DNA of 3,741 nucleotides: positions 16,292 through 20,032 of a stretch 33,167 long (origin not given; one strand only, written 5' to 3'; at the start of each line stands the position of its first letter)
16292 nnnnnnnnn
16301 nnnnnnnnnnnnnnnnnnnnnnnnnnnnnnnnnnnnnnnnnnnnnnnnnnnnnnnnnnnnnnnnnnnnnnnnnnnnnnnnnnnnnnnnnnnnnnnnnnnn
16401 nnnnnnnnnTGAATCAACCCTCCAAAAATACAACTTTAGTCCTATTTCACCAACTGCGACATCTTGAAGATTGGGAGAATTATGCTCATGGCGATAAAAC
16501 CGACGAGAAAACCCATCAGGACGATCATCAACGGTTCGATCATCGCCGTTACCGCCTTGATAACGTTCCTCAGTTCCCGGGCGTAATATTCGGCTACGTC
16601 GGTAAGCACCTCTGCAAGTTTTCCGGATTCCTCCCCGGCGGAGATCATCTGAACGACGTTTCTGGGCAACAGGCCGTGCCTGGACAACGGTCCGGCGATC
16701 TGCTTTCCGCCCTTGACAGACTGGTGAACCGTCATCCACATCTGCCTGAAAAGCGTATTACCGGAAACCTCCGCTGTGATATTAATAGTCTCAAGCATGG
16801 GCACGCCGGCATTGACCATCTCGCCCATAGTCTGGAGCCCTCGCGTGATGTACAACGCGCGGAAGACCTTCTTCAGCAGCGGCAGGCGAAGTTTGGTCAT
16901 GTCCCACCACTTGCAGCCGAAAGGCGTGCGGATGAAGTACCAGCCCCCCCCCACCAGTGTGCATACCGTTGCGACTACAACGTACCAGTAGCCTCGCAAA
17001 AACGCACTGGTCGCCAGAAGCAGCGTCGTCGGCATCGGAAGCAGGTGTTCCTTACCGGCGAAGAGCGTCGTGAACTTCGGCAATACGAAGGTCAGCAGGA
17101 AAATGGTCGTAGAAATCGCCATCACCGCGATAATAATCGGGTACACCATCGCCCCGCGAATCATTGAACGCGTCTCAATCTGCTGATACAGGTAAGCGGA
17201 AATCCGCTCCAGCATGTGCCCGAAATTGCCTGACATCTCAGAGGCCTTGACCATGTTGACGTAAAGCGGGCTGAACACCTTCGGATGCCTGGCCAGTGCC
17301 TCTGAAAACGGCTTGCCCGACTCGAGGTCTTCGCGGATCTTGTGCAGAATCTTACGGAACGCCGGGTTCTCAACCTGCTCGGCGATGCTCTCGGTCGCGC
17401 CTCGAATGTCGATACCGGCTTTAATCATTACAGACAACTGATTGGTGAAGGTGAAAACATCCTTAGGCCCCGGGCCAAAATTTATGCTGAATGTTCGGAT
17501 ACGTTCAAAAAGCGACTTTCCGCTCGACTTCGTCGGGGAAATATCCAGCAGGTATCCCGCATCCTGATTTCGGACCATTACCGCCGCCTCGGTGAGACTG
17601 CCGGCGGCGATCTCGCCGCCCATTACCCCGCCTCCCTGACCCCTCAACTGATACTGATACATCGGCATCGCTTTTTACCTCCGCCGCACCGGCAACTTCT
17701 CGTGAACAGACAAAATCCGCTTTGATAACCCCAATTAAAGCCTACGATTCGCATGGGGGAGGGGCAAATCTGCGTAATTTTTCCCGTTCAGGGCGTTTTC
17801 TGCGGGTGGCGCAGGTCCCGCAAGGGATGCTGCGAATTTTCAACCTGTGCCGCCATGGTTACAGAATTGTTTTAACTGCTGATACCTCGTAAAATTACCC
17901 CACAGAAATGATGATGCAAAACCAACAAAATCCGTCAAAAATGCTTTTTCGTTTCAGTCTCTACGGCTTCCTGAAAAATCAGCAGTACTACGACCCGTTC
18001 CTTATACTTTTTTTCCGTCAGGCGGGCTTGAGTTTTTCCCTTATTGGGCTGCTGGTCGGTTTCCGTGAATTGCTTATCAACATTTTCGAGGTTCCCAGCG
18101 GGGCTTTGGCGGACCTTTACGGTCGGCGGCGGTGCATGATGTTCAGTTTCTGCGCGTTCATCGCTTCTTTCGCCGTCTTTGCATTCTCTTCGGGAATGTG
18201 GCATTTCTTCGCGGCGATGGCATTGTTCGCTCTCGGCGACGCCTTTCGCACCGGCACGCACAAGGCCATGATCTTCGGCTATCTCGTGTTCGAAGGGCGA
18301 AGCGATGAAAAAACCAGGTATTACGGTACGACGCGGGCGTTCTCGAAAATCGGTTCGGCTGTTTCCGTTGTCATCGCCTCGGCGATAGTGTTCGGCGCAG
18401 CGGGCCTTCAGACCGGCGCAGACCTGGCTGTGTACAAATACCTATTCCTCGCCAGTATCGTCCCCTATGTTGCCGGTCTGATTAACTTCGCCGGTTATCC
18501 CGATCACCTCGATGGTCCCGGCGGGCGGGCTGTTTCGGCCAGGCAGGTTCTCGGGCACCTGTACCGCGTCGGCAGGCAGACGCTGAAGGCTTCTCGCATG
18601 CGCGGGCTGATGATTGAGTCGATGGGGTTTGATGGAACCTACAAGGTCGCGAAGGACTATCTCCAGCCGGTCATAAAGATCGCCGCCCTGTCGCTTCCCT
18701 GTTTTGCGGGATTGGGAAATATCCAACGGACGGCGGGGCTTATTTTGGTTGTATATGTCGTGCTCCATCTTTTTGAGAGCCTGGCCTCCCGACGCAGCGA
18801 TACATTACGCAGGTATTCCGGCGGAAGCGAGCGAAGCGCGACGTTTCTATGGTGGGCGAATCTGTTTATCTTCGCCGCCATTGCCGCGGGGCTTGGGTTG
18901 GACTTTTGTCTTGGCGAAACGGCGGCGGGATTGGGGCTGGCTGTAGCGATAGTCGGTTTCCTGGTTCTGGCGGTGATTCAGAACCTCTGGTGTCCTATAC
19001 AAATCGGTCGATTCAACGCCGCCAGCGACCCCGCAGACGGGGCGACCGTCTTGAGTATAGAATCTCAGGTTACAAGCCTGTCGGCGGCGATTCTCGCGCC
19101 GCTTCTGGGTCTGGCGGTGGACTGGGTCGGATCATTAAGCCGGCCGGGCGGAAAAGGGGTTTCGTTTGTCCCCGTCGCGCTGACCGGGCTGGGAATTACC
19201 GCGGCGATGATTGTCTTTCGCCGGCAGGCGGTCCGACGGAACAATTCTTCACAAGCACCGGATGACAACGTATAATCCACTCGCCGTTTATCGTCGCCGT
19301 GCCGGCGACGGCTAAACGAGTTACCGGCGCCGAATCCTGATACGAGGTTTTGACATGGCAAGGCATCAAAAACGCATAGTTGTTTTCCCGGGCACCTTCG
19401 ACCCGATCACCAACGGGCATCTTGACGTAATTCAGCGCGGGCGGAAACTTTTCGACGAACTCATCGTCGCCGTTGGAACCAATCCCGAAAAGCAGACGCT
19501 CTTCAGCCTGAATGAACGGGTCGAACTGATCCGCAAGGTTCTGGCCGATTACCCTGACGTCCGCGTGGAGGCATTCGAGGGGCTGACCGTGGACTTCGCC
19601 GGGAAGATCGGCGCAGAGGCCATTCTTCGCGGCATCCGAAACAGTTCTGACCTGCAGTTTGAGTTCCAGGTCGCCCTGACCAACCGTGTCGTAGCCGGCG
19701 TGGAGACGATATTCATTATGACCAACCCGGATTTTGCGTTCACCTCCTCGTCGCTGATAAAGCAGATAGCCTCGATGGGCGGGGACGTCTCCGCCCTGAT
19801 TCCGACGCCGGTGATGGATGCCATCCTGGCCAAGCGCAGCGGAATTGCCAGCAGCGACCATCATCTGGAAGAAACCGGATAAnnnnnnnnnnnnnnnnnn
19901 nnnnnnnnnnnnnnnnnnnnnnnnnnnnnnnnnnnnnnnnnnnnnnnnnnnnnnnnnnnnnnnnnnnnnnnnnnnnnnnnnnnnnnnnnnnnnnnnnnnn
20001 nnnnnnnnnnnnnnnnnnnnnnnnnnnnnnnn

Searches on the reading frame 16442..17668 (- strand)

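Call 9: search_protein_families(library=pfam, proteins=[window:16442-17668:-])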
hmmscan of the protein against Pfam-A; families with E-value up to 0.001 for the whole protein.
window:16442-17668:- (408 aa): 1 family
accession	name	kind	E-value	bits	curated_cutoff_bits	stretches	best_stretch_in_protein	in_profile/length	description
PF00482.28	T2SSF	-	2.4e-63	212.1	25.2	2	74-197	1-125/125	Type II secretion system (T2SS), protein F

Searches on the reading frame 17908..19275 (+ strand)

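Call 9: search_protein_families(library=pfam, proteins=[window:17908-19275:+])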
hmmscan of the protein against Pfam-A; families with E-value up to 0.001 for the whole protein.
window:17908-19275:+ (455 aa): 2 families
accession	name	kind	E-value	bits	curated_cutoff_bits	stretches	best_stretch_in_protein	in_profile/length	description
PF12832.13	MFS_1_like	-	1.6e-08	34.4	25.2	1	30-161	20-149/373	MFS_1 like family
PF07690.21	MFS_1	-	3.9e-07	29.7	33.4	1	29-357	16-311/347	Major Facilitator Superfamily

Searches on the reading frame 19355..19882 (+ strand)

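Call 9: search_protein_families(library=pfam, proteins=[window:19355-19882:+])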
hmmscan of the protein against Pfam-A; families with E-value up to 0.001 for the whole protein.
window:19355-19882:+ (175 aa): 1 family
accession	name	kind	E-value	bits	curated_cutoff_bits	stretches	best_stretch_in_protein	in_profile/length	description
PF01467.32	CTP_transf_like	-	5.5e-25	88.5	21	1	10-137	1-132/133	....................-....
